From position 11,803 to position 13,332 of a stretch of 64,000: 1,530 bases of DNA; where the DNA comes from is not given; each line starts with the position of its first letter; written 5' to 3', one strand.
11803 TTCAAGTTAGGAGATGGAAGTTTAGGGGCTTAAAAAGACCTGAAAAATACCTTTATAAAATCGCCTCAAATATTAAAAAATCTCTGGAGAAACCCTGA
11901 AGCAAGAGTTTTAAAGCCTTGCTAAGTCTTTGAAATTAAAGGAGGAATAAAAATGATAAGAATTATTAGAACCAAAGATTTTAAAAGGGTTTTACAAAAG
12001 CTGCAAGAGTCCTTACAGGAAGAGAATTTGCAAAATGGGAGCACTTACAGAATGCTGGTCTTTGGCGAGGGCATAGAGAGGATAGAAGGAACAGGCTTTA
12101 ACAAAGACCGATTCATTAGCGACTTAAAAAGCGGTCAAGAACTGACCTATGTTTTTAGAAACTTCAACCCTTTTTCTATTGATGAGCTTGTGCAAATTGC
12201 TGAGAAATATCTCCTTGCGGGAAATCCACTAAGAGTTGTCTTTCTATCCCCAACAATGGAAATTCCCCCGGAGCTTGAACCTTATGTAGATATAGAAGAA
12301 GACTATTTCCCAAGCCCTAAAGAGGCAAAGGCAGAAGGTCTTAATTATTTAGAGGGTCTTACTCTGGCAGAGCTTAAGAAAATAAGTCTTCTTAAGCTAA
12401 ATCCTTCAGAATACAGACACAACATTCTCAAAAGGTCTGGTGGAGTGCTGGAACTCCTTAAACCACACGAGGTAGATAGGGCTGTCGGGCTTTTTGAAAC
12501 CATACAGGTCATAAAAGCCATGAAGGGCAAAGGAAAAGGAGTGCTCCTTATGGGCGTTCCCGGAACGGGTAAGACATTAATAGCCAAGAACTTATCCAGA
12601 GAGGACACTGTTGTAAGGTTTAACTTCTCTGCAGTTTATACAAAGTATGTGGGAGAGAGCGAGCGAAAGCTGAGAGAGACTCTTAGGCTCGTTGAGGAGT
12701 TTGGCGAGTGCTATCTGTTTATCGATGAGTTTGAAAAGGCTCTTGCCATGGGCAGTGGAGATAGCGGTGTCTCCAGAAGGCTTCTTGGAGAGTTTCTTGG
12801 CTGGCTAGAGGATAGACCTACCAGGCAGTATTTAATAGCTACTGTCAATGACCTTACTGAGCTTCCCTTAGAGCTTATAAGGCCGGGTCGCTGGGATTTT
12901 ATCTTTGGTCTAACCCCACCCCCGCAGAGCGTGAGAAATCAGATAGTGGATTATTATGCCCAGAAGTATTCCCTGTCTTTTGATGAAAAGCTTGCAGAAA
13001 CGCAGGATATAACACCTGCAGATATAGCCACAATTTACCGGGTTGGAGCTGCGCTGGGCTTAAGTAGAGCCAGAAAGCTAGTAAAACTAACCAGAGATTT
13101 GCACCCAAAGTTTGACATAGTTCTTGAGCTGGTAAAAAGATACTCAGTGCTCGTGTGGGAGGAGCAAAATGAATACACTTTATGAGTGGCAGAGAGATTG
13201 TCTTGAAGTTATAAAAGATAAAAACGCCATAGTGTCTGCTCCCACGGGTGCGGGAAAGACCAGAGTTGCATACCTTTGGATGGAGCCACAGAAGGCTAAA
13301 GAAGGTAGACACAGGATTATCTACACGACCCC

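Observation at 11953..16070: Six-gene operon on the opposite strand to its neighbours: Ycf46-like AAA+ ATPase + Ski2-like DExH helicase + two unknowns + DUF1257(Ycf35)-like + DUF2997-like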

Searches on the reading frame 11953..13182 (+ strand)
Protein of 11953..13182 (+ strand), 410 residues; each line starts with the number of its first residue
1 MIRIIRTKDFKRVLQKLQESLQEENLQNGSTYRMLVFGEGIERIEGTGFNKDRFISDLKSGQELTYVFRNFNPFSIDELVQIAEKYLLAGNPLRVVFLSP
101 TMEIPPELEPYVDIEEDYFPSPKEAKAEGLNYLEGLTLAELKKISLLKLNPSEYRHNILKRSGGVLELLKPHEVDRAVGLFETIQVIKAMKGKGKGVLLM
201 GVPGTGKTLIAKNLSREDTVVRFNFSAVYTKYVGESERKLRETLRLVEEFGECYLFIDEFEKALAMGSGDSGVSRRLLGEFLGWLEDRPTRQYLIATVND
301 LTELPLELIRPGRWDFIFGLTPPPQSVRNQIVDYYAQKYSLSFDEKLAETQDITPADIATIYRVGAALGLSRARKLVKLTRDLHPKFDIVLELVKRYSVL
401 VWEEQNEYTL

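Call 3: search_protein_families(library=pfam, proteins=[window:11953-13182:+], max_evalue=1)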
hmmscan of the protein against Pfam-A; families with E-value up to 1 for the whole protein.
window:11953-13182:+ (410 aa): 24 families
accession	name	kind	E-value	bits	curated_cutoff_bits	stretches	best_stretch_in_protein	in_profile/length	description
PF00004.35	AAA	-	2e-20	74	21.2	1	197-319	1-128/131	ATPase family associated with various cellular activities (AAA)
PF06068.19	TIP49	-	0.00012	21.8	23.8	1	177-237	35-97/347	TIP49 P-loop domain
PF13173.12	AAA_14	-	0.0006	20.3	27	1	195-263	3-74/129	AAA domain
PF13238.12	AAA_18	-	0.0007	20.5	29.4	1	197-223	1-30/128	AAA domain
PF13191.12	AAA_16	-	0.0034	18.3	32.6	1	189-216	19-46/167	AAA ATPase domain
PF13671.12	AAA_33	-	0.0037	18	27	1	197-245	2-50/143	AAA domain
PF13401.12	AAA_22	-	0.0064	17.2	27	1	197-242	8-52/130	AAA domain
PF12775.13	AAA_7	-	0.0069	16.4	25.8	1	186-227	25-71/181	P-loop containing dynein motor region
PF07728.20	AAA_5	-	0.012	16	22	1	196-216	1-21/139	AAA domain (dynein-related subfamily)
PF14532.12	Sigma54_activ_2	-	0.015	16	25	1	187-262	14-80/138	Sigma-54 interaction domain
PF20720.3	nSTAND3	-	0.024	14.8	27.2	1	194-217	17-40/155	Novel STAND NTPase 3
PF00158.32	Sigma54_activat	-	0.032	14.4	20.2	1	182-226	10-54/168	Sigma-54 interaction domain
PF09848.15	SLFN-g3_helicase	-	0.033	13.9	24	1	197-219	4-26/354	Schlafen group 3, DNA/RNA helicase domain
PF00006.31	ATP-synt_ab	-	0.038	14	29.5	1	192-249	12-65/213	ATP synthase alpha/beta family, nucleotide-binding domain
PF01078.27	Mg_chelatase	-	0.047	13.5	20.3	1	195-215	23-43/207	Magnesium chelatase, subunit ChlI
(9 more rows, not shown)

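Call 4: search_protein_families(library=padloc, proteins=[window:11953-13182:+], max_evalue=1)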
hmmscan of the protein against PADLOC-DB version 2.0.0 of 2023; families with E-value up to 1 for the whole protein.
window:11953-13182:+ (410 aa): 6 families
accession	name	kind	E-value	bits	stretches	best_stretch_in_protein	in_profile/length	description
PDLC02196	IetA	-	1e-09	36.3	1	195-363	123-295/374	-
PDLC04232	IetA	-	2.5e-09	35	1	196-289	118-214/330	-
PDLC02195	IetA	-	6.2e-09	33.6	1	195-362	138-309/395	-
PDLC04231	IetA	-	1.1e-05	23.4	1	196-270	119-193/262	-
PDLC00915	TRIP13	-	0.0059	14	1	197-217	66-86/302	TRIP13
PDLC04140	mad8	-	0.0066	14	1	193-218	26-51/314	mads_8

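Call 5: search_protein_families(library=ncbifam, proteins=[window:11953-13182:+], max_evalue=1)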
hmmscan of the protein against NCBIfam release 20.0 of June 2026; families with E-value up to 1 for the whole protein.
window:11953-13182:+ (410 aa): 25 families
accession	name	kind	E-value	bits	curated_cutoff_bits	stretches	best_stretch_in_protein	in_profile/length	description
NF003069.1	PRK03992.1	subfamily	2e-20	73.3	500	1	194-378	165-361/379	proteasome-activating nucleotidase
TIGR01243.1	CDC48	subfamily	2e-19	69.4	802.65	1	195-370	488-673/733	CDC48 family AAA ATPase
TIGR01242.2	TIGR01242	subfamily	5.3e-19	68.4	500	1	194-376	148-342/362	proteasome-activating nucleotidase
NF047747.1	PrtsmActNtasePan2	equivalog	1.8e-16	60.4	700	1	195-361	186-364/397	proteasome-activating nucleotidase Pan2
NF047748.1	PrtsmActNtasePan1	equivalog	1.1e-15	57.7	750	1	195-366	183-366/405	proteasome-activating nucleotidase Pan1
TIGR01241.2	FtsH_fam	equivalog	1.9e-12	46.7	600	1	195-401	196-413/598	ATP-dependent zinc metalloprotease FtsH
NF008004.0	PRK10733.1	equivalog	5.2e-11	41.2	1008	1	191-409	181-411/644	ATP-dependent zinc metalloprotease FtsH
NF041006.2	cell_div_CdvC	equivalog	1.1e-10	41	650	1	192-361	132-314/370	cell division protein CdvC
TIGR03689.1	pup_AAA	equivalog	1e-07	31.1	504.75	1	194-363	216-404/512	proteasome ATPase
NF042959.1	IteA_antiphage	equivalog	1.3e-07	31.1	510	1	192-358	123-293/367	anti-phage ATPase IteA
TIGR03922.1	T7SS_EccA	equivalog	0.0014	17.3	466.65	1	191-262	309-386/557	type VII secretion AAA-ATPase EccA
TIGR00764.1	lon_rel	equivalog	0.0017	17.1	516.6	1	174-217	17-60/608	ATP-dependent protease LonB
NF033606.1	heat_AAA_ClpK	exception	0.0088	13.9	1900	1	175-269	286-393/949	heat shock survival AAA family ATPase ClpK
NF005992.0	PRK08116.1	subfamily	0.019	14.1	189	1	188-212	108-132/269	hypothetical protein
TIGR02639.1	ClpA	equivalog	0.046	11.9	993.15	1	196-272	208-298/734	ATP-dependent Clp protease ATP-binding subunit ClpA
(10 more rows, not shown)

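Call 6: search_protein_families(library=phrogs, proteins=[window:11953-13182:+], max_evalue=0.1)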
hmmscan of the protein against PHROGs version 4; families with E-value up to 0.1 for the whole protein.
window:11953-13182:+ (410 aa): 20 families
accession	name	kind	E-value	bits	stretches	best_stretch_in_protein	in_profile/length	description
phrog_8638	-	unknown function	3.5e-41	142.5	1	195-342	306-458/568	-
phrog_10401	-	other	2.5e-22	80.4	1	180-322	448-586/667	ATPase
phrog_3757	-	unknown function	1.1e-15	58.9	1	185-376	117-314/367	-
phrog_30773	-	unknown function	7.7e-11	42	1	194-404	196-419/666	-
phrog_9172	-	unknown function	1e-10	42.1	1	191-265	104-180/509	-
phrog_10440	-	unknown function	4.9e-07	29.6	1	195-355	233-385/483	-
phrog_2376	-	other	3.8e-06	27.5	1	192-336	72-206/363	ATPase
phrog_168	-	DNA, RNA and nucleotide metabolism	0.00016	22.5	1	189-263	39-112/314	clamp loader of DNA polymerase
phrog_4871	-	other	0.00029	20.4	1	167-271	184-304/764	ATP-dependent protease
phrog_3277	-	DNA, RNA and nucleotide metabolism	0.0016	19.3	1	190-231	6-56/168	DnaC-like helicase loader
phrog_7485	-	unknown function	0.0033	17.4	0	196-216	229-249/430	-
phrog_50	-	DNA, RNA and nucleotide metabolism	0.0076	16.3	1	190-231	366-404/570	DnaC-like helicase loader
phrog_2107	-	other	0.014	16.1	1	197-236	6-47/201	thymidylate kinase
phrog_16448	-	other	0.016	14.5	1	185-219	441-475/680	ATPase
phrog_11838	-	DNA, RNA and nucleotide metabolism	0.017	15.3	1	191-216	38-62/420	clamp loader of DNA polymerase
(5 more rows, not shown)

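Call 35: search_dna_similar(query=window:11953-13182:+, collection=phages, mode=protein, max_rows=25)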
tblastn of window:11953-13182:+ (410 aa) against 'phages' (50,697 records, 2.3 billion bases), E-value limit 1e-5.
Records with a match: 112; places in all: 114; records where one place covers at least 80% of the query: 0.
Best place of each record, by identity: <60% 112.
By first word of the organism name: Mycobacterium 34; Vibrio 32; Pseudomonas 24; Rhizobium 6; Rhodobacter 5; Stenotrophomonas 4; Salmonella 2; Acinetobacter 2; Microcystis 1; Streptococcus 1; and 1 more.
By host as written in the record: Mycobacterium smegmatis mc2 155 18; - 11; Pseudomonas aeruginosa 9; Mycobacterium smegmatis mc2155 6; Rhodobacter capsulatus YW1 5; Vibrio parahaemolyticus 5; Pseudomonas aeruginosa PAO1 5; Mycobacterium smegmatis mc#155 4; and 36 more.
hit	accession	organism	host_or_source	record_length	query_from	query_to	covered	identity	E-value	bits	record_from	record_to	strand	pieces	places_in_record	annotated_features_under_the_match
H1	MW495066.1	Microcystis phage MaAM05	Microcystis sp. SG03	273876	203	409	50%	28.5%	1e-9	67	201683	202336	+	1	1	ftsH: ATP-dependent zinc metalloprotease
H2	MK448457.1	Streptococcus satellite phage Javan368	Streptococcus oralis U-o2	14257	203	363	39%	36.6%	4e-24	110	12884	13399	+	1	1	hypothetical protein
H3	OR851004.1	Salmonella phage S.Kent 1-2-1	Salmonella enterica subsp. enterica ...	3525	203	409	50%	27.6%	4e-8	61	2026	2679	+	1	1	record has no annotation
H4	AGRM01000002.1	Salmonella enterica subsp. houtenae str. ATCC BAA-1581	Homo sapiens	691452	203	409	50%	27.6%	5e-8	61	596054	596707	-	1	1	ATP-dependent metalloprotease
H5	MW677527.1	Rhodobacter phage RcTiptonus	Rhodobacter capsulatus YW1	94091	203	361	39%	35.3%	4e-23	108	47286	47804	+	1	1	60: AAA-ATPase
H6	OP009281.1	Rhodobacter phage RcMenchie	Rhodobacter capsulatus YW1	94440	203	361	39%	35.3%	5e-23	107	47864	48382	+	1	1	AAA-ATPase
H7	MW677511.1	Rhodobacter phage RcDurkin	Rhodobacter capsulatus YW1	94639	203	361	39%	35.3%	5e-23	107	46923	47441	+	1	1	60: AAA-ATPase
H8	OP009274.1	Rhodobacter phage RcKickapoo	Rhodobacter capsulatus YW1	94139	203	361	39%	34.7%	2e-22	105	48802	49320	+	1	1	AAA-ATPase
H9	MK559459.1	Vibrio phage vB_VcaS_HC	Vibrio campbellii 20150730018-1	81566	203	388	45%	29.6%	2e-11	72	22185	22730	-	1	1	AAA family ATPase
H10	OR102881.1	Vibrio phage vB_VhaS-MS03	Vibrio harveyi KCTC12724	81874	203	388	45%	29.6%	2e-11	72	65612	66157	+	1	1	ATPase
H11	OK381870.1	Vibrio phage D4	Vibrio harveyi strain VH2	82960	203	388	45%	29.6%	2e-11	72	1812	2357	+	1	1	AAA family ATPase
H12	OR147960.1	Vibrio phage vB_VhaS_R21Y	Vibrio harveyi BVH1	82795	203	388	45%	29.6%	2e-11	72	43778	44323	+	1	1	AAA family ATPase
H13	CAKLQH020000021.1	Acinetobacter phage MD-2021a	not known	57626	203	409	50%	26.2%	4e-6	55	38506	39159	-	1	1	ftsH: cell division protein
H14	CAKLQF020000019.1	Acinetobacter phage MD-2021a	not known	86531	203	409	50%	26.2%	4e-6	55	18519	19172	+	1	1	ftsH: cell division protein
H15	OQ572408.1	Pseudomonas phage Y6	Pseudomonas aeruginosa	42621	203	409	50%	26.2%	7e-6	54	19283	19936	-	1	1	record has no annotation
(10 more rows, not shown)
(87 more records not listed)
